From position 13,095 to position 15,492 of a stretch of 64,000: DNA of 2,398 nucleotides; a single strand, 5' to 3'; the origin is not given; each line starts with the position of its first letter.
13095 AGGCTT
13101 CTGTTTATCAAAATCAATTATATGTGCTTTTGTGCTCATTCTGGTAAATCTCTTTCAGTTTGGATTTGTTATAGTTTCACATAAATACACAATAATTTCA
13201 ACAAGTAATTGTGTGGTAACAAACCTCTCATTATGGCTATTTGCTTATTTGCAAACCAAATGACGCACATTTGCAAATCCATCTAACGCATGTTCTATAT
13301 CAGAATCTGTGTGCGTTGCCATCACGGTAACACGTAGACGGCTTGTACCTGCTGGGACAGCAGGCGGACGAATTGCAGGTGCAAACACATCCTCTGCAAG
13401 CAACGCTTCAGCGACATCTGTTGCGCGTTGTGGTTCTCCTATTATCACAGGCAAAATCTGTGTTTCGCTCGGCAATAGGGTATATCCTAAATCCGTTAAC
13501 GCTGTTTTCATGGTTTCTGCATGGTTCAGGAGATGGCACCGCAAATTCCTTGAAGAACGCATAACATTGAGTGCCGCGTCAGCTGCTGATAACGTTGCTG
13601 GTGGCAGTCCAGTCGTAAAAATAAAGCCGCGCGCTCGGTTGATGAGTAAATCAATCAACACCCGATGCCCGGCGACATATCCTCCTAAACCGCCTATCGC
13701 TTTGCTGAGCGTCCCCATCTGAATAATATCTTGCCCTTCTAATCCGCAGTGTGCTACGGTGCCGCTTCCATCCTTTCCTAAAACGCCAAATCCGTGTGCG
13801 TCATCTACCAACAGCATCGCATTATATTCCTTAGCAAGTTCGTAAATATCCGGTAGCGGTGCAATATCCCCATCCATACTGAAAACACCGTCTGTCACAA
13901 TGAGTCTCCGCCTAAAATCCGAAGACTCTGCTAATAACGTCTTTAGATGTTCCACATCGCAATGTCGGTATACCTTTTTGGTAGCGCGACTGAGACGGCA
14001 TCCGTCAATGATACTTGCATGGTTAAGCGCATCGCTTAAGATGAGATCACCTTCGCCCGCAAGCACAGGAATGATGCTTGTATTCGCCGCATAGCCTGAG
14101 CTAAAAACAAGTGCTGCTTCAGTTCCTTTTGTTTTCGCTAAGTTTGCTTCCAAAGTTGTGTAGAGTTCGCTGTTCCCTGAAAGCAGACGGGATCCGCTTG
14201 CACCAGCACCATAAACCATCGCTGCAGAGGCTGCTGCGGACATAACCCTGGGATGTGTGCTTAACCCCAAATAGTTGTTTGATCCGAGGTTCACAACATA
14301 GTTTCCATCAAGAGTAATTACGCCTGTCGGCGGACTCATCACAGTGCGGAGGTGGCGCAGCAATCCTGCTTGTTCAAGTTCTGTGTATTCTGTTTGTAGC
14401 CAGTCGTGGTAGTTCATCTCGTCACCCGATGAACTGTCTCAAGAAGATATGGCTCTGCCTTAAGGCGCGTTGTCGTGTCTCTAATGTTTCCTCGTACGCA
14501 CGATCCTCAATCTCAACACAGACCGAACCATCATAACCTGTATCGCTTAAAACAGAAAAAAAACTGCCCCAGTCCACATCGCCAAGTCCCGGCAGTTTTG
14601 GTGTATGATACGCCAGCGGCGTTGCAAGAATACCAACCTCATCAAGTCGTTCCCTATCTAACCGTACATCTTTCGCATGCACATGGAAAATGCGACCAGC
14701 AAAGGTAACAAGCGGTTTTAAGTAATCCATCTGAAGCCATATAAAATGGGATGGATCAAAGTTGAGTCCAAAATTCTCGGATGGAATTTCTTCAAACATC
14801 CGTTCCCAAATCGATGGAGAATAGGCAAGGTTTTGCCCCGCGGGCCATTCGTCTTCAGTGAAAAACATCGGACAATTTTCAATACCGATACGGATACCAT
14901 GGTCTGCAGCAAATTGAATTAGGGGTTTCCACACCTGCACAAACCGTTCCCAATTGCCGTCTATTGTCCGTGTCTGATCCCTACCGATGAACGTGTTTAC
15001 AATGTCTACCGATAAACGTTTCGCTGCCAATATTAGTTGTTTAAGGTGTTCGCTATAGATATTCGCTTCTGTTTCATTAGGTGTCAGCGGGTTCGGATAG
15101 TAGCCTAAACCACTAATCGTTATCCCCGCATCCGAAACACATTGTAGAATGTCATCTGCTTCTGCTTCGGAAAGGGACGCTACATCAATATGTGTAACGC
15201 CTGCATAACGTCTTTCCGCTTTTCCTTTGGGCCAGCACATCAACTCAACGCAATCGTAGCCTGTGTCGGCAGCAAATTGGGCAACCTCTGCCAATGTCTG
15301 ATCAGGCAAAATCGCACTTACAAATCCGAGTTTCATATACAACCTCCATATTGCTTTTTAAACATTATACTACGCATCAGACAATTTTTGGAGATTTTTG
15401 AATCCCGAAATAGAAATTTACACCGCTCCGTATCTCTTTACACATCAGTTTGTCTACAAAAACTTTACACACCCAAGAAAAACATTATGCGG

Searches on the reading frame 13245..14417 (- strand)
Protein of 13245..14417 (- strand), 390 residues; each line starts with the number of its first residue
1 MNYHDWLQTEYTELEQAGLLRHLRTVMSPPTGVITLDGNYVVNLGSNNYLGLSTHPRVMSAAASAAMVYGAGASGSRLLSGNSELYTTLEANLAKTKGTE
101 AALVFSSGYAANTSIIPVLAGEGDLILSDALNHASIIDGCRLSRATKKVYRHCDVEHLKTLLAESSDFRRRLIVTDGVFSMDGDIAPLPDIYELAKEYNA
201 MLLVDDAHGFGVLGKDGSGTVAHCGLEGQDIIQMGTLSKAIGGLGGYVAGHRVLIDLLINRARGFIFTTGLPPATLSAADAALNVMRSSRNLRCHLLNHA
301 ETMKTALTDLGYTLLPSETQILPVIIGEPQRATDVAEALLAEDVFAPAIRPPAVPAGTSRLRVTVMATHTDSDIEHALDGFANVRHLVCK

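Call 6: search_protein_families(library=pfam, proteins=[window:13245-14417:-], max_evalue=0.001)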
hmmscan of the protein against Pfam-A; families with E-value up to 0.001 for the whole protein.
window:13245-14417:- (390 aa): 4 families
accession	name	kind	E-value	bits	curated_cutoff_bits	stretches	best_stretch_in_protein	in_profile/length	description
PF00155.27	Aminotran_1_2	-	4.2e-65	220.7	19.7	1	41-379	3-359/361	Aminotransferase class I and II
PF01053.26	Cys_Met_Meta_PP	-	1.4e-06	27.5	27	1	87-213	55-181/381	Cys/Met metabolism PLP-dependent enzyme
PF01212.27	Beta_elim_lyase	-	7.4e-05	22.6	27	1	80-256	28-217/288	Beta-eliminating lyase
PF00266.25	Aminotran_5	-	0.00041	19.9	21.5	1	82-210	41-180/371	Aminotransferase class-V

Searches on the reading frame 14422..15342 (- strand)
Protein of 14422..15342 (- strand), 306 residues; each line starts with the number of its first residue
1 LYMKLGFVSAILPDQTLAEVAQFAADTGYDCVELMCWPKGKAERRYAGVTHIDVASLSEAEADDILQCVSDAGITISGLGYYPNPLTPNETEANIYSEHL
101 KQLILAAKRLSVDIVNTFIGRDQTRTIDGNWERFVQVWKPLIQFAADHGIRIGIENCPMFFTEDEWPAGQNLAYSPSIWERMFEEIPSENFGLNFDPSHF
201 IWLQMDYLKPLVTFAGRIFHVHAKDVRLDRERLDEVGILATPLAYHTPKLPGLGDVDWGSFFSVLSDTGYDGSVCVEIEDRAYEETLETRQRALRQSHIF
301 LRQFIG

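Call 6: search_protein_families(library=pfam, proteins=[window:14422-15342:-], max_evalue=0.001)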
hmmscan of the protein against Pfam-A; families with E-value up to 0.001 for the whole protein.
window:14422-15342:- (306 aa): 1 family
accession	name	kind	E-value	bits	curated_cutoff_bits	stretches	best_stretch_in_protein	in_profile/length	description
PF01261.30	AP_endonuc_2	-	2.2e-43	149.2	31.1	1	22-302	2-247/249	Xylose isomerase-like TIM barrel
